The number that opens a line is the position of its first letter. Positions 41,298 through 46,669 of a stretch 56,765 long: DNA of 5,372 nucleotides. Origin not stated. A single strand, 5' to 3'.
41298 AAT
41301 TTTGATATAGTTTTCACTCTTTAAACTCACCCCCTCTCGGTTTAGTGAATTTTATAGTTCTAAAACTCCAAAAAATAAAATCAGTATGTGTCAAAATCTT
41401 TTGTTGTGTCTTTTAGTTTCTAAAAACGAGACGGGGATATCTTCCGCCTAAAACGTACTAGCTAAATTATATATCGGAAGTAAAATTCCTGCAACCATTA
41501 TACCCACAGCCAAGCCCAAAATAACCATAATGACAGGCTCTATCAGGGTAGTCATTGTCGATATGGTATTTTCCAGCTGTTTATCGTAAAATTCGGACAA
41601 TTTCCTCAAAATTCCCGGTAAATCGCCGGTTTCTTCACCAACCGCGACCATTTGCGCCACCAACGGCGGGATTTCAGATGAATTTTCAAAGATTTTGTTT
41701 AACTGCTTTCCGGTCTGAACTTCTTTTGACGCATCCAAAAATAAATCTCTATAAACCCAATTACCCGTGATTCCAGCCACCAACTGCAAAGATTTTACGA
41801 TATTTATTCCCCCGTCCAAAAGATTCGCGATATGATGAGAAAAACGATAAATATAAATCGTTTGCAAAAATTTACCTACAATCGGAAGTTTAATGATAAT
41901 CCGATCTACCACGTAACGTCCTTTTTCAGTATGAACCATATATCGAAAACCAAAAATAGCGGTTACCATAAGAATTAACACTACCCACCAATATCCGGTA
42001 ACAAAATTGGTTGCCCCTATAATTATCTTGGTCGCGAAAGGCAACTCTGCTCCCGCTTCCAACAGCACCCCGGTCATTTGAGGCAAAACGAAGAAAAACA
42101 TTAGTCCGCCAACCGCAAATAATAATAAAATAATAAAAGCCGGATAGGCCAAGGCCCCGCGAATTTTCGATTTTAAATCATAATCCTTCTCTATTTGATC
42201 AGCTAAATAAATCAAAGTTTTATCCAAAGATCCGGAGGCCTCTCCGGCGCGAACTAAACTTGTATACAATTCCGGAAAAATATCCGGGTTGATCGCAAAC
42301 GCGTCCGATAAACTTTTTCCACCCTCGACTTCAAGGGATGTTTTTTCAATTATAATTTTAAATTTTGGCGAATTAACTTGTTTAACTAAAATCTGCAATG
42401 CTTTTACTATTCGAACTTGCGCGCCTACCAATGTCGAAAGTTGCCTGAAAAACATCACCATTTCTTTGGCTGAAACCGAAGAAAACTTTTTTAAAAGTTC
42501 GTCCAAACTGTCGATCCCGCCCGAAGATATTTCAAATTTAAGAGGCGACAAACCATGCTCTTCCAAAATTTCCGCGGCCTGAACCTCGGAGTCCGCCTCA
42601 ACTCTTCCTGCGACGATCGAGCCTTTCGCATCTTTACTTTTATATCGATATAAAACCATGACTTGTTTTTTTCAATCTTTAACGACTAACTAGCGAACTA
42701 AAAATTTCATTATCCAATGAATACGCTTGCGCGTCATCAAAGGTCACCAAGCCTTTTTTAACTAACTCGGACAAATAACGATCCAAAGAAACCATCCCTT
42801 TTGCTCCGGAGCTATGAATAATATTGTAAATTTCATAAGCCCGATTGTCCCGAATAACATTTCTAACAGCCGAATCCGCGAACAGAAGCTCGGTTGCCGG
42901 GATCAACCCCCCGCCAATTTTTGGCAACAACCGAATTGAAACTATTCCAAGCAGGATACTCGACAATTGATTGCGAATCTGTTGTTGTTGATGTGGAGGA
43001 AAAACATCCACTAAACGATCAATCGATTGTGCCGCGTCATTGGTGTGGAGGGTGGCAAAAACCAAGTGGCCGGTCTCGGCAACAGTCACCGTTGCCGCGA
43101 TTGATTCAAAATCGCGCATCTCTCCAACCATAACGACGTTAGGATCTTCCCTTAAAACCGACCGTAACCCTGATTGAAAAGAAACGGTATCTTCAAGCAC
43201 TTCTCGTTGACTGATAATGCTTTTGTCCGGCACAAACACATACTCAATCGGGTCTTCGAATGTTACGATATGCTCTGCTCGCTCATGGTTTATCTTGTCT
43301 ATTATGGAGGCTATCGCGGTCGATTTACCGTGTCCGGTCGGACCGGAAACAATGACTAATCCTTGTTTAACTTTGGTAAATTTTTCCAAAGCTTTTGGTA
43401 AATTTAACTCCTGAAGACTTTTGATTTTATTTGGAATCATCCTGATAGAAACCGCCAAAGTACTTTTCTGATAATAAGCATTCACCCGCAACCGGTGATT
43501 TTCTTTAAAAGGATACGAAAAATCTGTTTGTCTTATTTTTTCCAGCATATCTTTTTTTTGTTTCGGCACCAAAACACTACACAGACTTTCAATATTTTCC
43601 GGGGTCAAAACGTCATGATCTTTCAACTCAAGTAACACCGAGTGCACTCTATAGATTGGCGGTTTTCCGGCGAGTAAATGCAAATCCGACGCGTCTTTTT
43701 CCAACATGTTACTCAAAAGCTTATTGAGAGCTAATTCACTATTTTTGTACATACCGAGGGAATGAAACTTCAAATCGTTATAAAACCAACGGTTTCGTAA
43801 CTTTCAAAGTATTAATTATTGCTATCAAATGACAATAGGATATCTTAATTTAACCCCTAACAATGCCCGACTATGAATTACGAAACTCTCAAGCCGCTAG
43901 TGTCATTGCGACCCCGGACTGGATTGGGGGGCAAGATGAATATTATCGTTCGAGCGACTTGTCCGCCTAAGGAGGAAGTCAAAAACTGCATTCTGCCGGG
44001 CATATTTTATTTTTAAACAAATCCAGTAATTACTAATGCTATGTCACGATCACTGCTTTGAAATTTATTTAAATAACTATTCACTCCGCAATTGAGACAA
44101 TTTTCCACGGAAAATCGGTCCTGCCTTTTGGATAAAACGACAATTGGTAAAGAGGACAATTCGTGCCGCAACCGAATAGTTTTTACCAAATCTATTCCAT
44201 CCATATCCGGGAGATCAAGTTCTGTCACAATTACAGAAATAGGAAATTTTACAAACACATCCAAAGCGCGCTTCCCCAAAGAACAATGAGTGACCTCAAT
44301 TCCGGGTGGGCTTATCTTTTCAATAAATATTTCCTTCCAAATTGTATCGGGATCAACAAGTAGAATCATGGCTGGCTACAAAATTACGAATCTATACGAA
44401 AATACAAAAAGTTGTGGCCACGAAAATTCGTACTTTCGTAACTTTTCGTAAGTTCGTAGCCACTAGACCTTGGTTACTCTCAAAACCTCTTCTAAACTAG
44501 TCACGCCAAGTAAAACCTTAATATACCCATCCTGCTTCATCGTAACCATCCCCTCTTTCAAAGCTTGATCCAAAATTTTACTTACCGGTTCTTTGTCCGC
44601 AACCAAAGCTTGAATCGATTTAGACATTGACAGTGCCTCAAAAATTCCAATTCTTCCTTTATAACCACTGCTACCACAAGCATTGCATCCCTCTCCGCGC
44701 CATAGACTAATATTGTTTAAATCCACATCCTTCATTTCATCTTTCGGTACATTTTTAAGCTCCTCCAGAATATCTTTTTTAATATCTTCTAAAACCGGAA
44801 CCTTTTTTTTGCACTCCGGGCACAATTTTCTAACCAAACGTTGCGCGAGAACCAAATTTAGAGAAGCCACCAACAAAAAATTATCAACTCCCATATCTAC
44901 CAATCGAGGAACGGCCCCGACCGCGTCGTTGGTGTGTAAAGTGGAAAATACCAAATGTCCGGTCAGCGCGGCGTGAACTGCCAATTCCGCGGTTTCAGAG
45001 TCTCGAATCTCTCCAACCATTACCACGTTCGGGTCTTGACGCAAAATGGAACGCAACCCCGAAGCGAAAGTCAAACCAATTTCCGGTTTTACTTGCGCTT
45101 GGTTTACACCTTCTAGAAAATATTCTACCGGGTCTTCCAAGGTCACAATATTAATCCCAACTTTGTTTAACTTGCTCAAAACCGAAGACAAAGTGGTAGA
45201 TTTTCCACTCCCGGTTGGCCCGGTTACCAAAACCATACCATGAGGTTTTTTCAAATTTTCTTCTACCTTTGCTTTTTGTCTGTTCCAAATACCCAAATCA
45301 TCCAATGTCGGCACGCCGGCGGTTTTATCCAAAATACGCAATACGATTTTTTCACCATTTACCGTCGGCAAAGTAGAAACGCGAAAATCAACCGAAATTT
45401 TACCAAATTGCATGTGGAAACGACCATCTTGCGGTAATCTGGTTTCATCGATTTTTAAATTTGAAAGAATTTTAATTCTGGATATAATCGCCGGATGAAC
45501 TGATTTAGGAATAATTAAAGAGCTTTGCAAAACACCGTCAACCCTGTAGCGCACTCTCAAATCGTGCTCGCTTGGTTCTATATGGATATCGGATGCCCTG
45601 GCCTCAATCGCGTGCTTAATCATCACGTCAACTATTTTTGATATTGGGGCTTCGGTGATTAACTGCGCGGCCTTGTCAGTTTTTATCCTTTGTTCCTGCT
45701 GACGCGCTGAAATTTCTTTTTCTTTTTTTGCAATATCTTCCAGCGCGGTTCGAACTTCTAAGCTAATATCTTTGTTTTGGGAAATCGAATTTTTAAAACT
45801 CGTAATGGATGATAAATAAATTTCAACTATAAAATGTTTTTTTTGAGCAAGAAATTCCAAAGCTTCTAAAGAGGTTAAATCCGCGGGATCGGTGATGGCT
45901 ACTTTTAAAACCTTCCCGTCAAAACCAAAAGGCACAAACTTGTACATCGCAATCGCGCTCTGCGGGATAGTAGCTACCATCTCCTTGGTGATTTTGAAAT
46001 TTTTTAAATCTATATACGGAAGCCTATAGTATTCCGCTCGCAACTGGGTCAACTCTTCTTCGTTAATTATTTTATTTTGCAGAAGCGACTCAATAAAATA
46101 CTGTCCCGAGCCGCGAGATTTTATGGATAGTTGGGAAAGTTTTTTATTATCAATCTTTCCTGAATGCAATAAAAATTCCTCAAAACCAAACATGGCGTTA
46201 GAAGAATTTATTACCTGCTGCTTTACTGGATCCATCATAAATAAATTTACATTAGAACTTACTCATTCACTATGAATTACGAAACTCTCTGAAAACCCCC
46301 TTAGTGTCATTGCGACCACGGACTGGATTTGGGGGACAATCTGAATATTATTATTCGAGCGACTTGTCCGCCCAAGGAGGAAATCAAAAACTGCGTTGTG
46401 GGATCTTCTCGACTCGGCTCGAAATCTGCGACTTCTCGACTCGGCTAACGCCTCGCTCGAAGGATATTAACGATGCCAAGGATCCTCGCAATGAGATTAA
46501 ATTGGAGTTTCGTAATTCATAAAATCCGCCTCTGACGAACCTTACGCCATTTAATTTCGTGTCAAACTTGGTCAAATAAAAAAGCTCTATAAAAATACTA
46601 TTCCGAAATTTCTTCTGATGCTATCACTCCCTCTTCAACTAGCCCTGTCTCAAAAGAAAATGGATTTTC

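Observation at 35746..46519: MITE-like ~245-bp inverted-repeat element, four copies interleaved with the type IV pilus genes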

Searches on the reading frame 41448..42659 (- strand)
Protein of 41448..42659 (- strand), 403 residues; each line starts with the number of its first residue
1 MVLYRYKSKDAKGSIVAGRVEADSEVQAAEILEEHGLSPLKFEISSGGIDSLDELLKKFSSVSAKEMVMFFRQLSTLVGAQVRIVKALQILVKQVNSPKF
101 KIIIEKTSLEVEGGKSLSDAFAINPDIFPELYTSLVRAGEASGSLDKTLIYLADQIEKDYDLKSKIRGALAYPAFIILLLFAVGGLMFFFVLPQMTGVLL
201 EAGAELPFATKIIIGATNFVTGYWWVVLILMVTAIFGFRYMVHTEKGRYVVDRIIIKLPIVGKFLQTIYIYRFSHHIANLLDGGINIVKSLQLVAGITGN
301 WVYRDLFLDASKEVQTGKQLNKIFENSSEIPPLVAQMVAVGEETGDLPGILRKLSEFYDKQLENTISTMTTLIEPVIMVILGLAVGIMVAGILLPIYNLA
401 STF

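Call 82: list_cluster_members(proteins=[window:41448-42659:-, window:48175-49272:-, window:14983-16974:-, window:22570-24849:-, window:9456-11180:-, window:1518-3347:-])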
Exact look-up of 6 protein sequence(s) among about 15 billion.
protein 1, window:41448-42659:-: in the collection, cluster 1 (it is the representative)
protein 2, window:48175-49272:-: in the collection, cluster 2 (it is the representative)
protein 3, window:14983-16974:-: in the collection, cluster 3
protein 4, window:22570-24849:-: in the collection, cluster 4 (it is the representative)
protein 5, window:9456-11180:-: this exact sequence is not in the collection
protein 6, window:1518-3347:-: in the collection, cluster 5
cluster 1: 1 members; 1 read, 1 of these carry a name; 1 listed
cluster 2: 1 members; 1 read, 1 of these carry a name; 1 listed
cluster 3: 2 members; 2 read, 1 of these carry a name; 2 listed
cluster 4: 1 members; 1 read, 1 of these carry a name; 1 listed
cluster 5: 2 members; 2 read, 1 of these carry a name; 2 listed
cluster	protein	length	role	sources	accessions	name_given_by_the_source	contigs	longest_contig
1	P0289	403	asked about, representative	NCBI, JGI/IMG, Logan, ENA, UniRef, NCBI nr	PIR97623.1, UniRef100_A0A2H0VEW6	MAG: hypothetical protein COT91_00525 [Candidatus Doudnabacteria bacterium ... | Type II secretion system protein GspF domain-containing protein n=1 Tax=Candidatus ...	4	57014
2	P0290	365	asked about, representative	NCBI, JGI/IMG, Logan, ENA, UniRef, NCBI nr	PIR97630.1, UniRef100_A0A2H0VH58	MAG: hypothetical protein COT91_00560 [Candidatus Doudnabacteria bacterium ... | SHS2 domain-containing protein n=1 Tax=Candidatus Doudnabacteria bacterium ...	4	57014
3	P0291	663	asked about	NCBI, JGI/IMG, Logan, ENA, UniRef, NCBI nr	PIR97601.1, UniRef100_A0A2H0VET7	MAG: asparagine synthase (glutamine-hydrolyzing) [Candidatus Doudnabacteria bacterium ... | asparagine synthase (glutamine-hydrolyzing) n=1 Tax=Candidatus Doudnabacteria bacterium ...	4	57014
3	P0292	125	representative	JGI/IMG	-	-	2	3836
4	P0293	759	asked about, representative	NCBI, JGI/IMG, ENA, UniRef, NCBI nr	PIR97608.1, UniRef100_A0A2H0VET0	MAG: hypothetical protein COT91_00450 [Candidatus Doudnabacteria bacterium ... | Glycosyltransferase n=1 Tax=Candidatus Doudnabacteria bacterium ...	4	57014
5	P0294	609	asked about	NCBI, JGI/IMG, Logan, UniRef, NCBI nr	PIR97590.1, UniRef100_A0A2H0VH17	MAG: hypothetical protein COT91_00360 [Candidatus Doudnabacteria bacterium ... | Acetolactate synthase n=1 Tax=Candidatus Doudnabacteria bacterium ...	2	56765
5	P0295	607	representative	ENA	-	-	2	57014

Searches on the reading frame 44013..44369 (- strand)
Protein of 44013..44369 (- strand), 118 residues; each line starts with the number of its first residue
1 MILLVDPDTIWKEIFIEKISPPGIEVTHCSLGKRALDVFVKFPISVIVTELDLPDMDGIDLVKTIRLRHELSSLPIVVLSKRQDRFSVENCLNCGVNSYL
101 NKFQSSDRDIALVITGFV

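Call 56: search_protein_families(library=pfam, proteins=[window:44013-44369:-], max_evalue=0.01)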
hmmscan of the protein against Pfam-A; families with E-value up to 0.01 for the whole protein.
window:44013-44369:- (118 aa): 1 family
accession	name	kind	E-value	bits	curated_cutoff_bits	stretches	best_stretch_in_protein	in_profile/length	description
PF00072.30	Response_reg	-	7.9e-16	58.7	30.2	1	2-106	1-103/111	Response regulator receiver domain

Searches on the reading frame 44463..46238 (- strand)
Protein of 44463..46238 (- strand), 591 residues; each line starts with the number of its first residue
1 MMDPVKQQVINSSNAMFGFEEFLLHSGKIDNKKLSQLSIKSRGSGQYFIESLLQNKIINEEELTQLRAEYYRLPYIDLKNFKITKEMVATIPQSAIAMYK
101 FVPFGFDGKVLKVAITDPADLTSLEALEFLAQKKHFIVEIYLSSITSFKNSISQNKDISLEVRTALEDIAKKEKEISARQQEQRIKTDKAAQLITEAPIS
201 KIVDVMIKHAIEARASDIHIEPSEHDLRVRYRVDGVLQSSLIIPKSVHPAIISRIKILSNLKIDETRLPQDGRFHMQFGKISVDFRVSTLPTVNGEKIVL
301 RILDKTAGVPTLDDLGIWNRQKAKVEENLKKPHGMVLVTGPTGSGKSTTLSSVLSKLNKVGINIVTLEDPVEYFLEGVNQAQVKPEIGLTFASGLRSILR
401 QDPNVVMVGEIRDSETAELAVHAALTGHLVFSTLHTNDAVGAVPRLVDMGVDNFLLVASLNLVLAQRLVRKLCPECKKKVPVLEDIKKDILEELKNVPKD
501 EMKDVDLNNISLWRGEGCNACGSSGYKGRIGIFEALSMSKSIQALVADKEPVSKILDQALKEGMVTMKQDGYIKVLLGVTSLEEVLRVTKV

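Call 34: find_homologous_proteins(query=window:44463-46238:-, max_evalue=1e-50)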
Query window:44463-46238:- (591 aa): 8000 proteins with E <= 1e-50 among 8000 candidates; the best 120 are listed.
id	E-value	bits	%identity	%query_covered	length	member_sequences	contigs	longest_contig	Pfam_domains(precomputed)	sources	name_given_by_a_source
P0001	0.0e+0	1271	100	100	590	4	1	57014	PF05157.21,PF00437.27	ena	-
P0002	3.5e-273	925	70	100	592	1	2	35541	PF05157.21,PF00437.27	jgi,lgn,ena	-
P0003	1.3e-272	923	72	96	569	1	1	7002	PF05157.21,PF00437.27,PF13191.13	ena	-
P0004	5.5e-269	911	68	100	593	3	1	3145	PF05157.21,PF00437.27,PF13191.13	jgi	-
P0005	5.5e-269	911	68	100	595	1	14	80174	PF05157.21,PF00437.27,PF13191.13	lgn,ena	-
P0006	5.5e-269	911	68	100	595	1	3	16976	PF05157.21,PF00437.27,PF13191.13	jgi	-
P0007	5.8e-268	908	68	100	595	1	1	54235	PF05157.21,PF00437.27,PF13191.13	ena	-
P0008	5.2e-261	885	66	99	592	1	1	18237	PF05157.21,PF00437.27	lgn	-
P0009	1.2e-259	880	69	97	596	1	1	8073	PF05157.21,PF00437.27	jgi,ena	-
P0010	7.4e-257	871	66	98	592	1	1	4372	PF05157.21,PF00437.27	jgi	jgi:type IV pilus assembly protein PilB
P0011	6.2e-256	868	69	96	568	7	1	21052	PF05157.21,PF00437.27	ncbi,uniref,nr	ncbi:MAG: hypothetical protein A2722_04195 [Candidatus Doudnabacteria bacterium RIFCSPHIGHO2_01_FULL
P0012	1.4e-254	864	68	96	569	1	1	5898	PF05157.21,PF00437.27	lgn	-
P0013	1.2e-253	861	68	96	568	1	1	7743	PF05157.21,PF00437.27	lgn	-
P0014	2.1e-253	860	65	98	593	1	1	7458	PF05157.21,PF00437.27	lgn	-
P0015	5.7e-252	855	65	98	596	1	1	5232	PF05157.21,PF00437.27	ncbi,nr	ncbi:MAG: Flp pilus assembly complex ATPase component TadA [Candidatus Doudnabacteria bacterium]|nr:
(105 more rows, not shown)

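Call 35: find_encoding_contigs(protein=P0002, flank=10000, max_places=2)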
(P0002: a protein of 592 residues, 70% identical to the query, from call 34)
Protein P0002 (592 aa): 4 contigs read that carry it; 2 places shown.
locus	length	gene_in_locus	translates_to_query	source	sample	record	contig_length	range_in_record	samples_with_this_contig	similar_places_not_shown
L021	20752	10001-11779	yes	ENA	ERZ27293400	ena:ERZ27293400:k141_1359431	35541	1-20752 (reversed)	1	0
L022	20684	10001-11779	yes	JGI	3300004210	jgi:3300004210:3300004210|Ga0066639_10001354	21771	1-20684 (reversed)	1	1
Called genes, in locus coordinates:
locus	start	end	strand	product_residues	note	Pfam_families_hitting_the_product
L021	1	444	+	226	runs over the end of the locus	-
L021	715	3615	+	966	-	-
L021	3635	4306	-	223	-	PF04199:Cyclase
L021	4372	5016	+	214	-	PF13462:Thioredoxin_4, PF13098:Thioredoxin_2 (faint), PF01323:DSBA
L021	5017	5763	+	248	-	PF02683:DsbD_TM, PF13386:DsbD_2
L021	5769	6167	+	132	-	-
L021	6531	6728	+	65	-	-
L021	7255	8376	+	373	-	PF11104:PilM_2, PF00022:Actin (faint), PF14450:FtsA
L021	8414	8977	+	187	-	PF05137:PilN (weak)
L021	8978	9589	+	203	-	PF04350:PilO (faint)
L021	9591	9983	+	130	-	-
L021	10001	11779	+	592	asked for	PF05157:MshEN, PF00437:T2SSE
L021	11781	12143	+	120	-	-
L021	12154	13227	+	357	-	PF00437:T2SSE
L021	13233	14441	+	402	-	PF28597:T2SSF_N, PF00482:T2SSF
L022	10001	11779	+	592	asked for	PF05157:MshEN, PF00437:T2SSE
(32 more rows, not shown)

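Call 36: find_encoding_contigs(protein=P0005, flank=10000, max_places=2)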
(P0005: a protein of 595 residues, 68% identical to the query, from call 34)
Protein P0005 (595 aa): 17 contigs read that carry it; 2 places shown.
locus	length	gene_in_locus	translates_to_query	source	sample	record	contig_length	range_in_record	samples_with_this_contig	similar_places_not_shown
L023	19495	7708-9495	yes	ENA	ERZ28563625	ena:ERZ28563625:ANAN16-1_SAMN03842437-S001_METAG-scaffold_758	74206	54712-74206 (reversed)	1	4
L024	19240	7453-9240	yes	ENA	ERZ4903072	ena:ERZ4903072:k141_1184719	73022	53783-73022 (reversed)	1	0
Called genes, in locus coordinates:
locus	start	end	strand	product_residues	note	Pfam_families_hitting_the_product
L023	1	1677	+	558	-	?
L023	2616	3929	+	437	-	PF13529:Peptidase_C39_2 (faint)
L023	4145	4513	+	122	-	PF01863:YgjP-like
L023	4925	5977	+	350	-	PF11104:PilM_2, PF14450:FtsA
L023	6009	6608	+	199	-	PF05137:PilN (weak)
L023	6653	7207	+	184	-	PF04350:PilO (faint)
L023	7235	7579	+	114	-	-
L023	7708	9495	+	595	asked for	PF05157:MshEN, PF00437:T2SSE, PF13191:AAA_16 (faint)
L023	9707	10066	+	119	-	PF00072:Response_reg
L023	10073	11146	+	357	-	PF00437:T2SSE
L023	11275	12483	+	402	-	PF28597:T2SSF_N, PF00482:T2SSF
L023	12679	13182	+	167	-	PF07963:N_methyl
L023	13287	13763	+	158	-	PF07963:N_methyl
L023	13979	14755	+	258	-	PF06750:A24_N_bact, PF01478:Peptidase_A24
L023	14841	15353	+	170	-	-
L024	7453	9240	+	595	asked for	PF05157:MshEN, PF00437:T2SSE, PF13191:AAA_16 (faint)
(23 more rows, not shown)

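Call 37: find_encoding_contigs(protein=P0007, flank=10000, max_places=1)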
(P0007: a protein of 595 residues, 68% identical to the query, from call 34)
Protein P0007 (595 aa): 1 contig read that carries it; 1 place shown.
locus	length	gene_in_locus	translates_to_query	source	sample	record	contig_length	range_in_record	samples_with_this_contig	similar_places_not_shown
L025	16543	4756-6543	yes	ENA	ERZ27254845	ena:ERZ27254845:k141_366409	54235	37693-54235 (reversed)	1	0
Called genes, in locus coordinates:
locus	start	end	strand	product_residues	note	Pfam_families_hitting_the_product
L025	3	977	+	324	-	?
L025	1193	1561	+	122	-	PF01863:YgjP-like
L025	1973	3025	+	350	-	PF11104:PilM_2, PF14450:FtsA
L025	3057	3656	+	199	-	PF05137:PilN (weak)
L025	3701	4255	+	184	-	PF04350:PilO (faint)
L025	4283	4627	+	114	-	-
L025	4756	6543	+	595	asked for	PF05157:MshEN, PF00437:T2SSE, PF13191:AAA_16 (faint)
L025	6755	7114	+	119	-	PF00072:Response_reg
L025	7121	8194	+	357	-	PF00437:T2SSE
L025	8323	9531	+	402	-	PF28597:T2SSF_N, PF00482:T2SSF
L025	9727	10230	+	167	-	PF07963:N_methyl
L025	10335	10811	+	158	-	PF07963:N_methyl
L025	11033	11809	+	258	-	PF06750:A24_N_bact, PF01478:Peptidase_A24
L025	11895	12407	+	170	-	-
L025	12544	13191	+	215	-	-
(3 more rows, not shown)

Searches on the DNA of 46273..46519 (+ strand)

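Call 93: search_dna_similar(query=window:46273-46519:+, collection=plasmids, mode=distant, max_evalue=0.001, max_rows=5)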
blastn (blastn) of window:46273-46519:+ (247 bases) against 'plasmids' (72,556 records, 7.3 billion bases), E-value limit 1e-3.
No match.

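Call 94: search_dna_similar(query=window:46273-46519:+, collection=phages, mode=distant, max_evalue=0.001, max_rows=5)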
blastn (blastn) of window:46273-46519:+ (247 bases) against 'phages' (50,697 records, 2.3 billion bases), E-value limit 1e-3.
No match.
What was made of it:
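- Tried and rejected: No match (calls 93, 94).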
